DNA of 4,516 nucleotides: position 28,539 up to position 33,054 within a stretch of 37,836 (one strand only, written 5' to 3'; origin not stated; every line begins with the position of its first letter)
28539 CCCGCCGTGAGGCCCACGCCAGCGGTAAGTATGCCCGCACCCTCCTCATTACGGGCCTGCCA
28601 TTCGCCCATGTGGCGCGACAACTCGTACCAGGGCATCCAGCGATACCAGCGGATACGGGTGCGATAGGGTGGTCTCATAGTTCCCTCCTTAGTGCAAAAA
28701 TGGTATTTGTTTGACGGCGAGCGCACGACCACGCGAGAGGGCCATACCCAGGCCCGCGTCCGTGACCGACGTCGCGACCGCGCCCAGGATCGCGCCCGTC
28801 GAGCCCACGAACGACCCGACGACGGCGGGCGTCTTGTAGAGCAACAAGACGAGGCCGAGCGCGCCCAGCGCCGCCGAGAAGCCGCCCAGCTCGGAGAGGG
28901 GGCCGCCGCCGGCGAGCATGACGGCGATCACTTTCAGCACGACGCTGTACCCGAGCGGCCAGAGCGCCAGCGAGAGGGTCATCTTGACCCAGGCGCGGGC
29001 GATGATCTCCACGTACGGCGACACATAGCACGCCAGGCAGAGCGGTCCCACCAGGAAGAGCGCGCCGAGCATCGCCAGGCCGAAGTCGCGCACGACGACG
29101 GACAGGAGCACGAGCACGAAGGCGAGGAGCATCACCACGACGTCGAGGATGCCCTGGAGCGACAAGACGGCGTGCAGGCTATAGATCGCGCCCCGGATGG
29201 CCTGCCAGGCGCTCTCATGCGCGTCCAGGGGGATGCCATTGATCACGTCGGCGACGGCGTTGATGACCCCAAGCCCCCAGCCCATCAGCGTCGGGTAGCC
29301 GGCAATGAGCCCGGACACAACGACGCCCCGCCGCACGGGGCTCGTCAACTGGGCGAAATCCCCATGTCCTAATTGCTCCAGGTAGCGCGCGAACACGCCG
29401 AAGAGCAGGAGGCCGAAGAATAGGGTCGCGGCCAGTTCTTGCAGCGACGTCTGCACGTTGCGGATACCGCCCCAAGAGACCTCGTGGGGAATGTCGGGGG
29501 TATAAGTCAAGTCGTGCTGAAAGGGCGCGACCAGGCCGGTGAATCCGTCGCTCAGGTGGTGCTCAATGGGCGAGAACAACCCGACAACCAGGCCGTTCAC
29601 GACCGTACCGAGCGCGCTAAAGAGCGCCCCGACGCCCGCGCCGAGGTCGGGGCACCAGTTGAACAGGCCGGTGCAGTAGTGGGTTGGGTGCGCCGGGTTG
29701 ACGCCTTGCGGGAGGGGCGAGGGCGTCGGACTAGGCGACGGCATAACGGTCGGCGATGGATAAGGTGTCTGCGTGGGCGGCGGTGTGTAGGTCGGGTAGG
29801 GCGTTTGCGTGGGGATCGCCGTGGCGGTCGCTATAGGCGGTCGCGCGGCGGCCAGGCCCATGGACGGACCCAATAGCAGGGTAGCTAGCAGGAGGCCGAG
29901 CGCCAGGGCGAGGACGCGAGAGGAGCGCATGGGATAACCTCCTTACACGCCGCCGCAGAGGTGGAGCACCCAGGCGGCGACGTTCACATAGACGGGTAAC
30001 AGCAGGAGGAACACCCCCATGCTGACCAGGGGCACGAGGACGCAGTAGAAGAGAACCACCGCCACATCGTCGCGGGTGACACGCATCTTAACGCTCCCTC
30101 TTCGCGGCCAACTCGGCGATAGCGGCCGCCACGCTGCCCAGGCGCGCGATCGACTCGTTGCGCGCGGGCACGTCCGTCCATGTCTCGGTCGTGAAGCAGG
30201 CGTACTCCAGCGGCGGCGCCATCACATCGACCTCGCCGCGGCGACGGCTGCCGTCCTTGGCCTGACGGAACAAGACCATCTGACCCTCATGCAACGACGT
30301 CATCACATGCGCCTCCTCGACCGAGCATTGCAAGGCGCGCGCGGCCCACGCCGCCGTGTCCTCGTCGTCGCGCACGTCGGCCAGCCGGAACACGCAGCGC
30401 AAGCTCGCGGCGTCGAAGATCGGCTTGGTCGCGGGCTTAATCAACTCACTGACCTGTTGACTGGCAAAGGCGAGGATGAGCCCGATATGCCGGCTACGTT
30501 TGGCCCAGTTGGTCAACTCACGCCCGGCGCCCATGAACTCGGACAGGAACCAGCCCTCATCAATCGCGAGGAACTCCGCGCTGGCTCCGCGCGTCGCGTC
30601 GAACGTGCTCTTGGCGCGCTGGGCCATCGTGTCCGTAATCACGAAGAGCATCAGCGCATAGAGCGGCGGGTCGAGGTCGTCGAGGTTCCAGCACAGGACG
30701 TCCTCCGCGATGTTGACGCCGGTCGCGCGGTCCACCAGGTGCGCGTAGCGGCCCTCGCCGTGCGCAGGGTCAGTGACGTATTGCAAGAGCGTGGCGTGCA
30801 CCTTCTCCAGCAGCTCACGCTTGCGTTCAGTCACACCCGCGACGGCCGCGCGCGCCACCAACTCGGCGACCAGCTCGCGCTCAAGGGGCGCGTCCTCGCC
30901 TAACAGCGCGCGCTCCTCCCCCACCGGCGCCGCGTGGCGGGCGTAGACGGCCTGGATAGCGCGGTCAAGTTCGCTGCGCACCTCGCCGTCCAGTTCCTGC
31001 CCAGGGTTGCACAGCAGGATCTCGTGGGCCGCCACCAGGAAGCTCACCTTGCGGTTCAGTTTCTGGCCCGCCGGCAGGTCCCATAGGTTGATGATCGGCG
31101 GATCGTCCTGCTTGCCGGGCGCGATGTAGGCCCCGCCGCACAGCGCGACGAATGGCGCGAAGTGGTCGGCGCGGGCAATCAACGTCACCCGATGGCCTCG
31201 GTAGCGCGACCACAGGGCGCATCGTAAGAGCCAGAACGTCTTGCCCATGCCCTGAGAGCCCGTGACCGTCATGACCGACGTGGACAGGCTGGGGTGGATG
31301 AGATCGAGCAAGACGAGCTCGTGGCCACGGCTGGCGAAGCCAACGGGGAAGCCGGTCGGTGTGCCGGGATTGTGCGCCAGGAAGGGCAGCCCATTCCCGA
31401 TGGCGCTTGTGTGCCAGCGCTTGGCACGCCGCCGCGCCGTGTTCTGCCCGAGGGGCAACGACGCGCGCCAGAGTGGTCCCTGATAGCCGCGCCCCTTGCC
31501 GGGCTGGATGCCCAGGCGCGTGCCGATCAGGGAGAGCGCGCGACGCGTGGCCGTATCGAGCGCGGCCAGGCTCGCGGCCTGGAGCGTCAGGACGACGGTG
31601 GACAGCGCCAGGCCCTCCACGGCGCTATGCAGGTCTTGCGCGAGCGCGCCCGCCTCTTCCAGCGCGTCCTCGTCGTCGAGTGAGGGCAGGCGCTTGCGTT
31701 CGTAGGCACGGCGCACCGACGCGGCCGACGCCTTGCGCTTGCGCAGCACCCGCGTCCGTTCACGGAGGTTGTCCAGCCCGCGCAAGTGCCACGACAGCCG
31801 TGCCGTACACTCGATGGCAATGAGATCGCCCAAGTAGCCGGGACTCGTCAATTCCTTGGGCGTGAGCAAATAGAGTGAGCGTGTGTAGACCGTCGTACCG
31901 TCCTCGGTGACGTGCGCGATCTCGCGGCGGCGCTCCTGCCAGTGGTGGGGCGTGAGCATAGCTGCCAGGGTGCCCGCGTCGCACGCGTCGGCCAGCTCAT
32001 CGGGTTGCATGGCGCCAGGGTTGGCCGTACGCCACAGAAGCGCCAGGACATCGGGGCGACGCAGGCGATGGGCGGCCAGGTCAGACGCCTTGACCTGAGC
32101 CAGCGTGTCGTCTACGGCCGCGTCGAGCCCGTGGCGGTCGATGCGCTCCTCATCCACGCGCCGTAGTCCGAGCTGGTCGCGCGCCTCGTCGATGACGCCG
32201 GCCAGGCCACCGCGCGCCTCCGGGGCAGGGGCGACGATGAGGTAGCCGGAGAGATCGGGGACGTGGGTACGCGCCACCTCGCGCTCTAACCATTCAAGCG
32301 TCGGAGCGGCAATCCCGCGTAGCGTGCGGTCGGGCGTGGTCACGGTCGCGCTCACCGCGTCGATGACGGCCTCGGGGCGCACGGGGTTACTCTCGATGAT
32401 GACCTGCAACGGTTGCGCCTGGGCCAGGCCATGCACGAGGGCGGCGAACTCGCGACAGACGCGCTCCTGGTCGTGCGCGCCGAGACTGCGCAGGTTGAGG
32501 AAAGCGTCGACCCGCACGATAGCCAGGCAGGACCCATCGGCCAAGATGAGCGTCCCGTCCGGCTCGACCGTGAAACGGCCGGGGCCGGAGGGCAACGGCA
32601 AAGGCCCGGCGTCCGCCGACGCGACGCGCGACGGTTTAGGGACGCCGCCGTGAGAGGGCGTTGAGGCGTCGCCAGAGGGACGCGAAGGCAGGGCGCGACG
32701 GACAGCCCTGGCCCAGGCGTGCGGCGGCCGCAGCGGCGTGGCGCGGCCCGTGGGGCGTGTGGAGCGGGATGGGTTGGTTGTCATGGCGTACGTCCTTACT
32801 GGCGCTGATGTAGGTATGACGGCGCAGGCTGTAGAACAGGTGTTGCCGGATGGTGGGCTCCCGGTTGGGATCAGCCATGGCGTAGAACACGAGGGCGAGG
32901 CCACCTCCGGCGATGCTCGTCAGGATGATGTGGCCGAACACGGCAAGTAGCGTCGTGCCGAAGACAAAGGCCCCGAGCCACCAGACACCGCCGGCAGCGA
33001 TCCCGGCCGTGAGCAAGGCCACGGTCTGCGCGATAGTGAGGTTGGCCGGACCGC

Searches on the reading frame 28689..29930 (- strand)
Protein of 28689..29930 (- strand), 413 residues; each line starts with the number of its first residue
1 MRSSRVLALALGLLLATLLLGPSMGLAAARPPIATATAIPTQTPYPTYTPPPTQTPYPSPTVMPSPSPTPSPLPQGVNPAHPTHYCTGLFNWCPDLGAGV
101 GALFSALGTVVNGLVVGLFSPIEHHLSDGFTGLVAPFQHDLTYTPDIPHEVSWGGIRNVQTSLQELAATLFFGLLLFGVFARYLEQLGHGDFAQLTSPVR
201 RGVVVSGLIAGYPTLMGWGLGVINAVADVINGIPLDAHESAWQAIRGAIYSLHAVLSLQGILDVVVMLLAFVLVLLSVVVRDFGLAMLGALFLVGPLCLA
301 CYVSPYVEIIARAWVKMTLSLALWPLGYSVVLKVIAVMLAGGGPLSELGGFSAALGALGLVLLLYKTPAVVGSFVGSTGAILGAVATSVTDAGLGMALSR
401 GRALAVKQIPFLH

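Call 7: search_protein_families(library=pfam, proteins=[window:28689-29930:-], max_evalue=0.01)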
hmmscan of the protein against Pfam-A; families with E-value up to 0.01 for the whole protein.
window:28689-29930:- (413 aa): 0 families

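Call 9: search_protein_families(library=phrogs, proteins=[window:28689-29930:-], max_evalue=0.01)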
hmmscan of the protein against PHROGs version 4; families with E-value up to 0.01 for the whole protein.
window:28689-29930:- (413 aa): 1 family
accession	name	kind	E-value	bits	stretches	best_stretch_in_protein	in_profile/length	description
phrog_3750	-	unknown function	1.6e-06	28.3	1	198-341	132-267/347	-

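Call 29: search_protein_families(library=ncbifam, proteins=[window:28689-29930:-], max_evalue=0.1)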
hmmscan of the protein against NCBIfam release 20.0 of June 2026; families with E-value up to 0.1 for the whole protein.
window:28689-29930:- (413 aa): 2 families
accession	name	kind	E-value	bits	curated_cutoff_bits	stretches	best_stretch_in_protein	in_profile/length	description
NF037973.1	metallo_SslE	exception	0.049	11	3000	1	13-77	15-87/1519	lipoprotein metalloprotease SslE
NF052600.1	sept_pore_FraI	equivalog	0.092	12.6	225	0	268-382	11-124/216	septal nanopore formation protein FraI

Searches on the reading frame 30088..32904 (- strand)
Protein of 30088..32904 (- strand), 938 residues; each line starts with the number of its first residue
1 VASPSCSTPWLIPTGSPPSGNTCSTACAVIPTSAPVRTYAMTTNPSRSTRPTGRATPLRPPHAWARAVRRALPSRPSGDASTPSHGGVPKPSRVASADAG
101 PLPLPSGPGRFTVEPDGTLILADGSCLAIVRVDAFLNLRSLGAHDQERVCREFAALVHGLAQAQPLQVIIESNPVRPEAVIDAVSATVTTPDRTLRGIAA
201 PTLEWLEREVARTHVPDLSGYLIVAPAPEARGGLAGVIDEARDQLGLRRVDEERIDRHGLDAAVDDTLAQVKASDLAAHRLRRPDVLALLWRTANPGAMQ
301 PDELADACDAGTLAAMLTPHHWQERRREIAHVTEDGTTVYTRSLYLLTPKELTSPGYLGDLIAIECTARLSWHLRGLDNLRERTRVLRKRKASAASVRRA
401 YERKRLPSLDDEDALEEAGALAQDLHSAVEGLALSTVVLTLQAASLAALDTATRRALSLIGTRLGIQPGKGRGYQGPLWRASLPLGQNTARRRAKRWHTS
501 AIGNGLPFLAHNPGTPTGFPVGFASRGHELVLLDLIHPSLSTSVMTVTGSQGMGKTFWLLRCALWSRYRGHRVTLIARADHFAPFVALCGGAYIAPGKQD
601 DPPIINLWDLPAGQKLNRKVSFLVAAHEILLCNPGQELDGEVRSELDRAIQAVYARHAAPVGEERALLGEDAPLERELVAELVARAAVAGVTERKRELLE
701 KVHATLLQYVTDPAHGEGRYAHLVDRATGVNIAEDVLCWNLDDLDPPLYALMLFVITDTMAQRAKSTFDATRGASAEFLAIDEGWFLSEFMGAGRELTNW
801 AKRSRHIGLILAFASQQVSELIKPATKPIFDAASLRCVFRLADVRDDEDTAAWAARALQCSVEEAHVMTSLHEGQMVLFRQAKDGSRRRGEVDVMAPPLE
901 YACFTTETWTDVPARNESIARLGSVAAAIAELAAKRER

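Call 7: search_protein_families(library=pfam, proteins=[window:30088-32904:-], max_evalue=0.01)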
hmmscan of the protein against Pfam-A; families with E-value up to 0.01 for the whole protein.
window:30088-32904:- (938 aa): 0 families

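Call 9: search_protein_families(library=phrogs, proteins=[window:30088-32904:-], max_evalue=0.01)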
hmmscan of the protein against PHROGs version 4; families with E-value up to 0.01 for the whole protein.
window:30088-32904:- (938 aa): 0 families

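Call 29: search_protein_families(library=ncbifam, proteins=[window:30088-32904:-], max_evalue=0.1)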
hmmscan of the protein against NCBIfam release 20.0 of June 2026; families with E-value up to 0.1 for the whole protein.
window:30088-32904:- (938 aa): 5 families
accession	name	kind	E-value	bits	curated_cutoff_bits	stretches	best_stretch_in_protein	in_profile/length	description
TIGR02746.1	TraC-F-type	equivalog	4.8e-19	67.7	567.05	1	363-935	250-799/800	type IV secretion system protein TraC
NF045971.1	conju_CD1110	equivalog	1.2e-16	60.2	325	1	263-824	136-675/752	VirB4-like conjugal transfer ATPase, CD1110 family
NF045975.1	VirB4_plasma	equivalog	6.5e-07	27.4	590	1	371-602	346-575/894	Mbov_0397 family ICE element conjugal transfer ATPase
TIGR00929.1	VirB4_CagE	subfamily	3e-06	25.8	643.1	1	327-823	228-682/792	VirB4 family type IV secretion/conjugal transfer ATPase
NF010447.0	PRK13873.1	equivalog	0.00083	17.4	1020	1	688-826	555-688/815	conjugal transfer protein TrbE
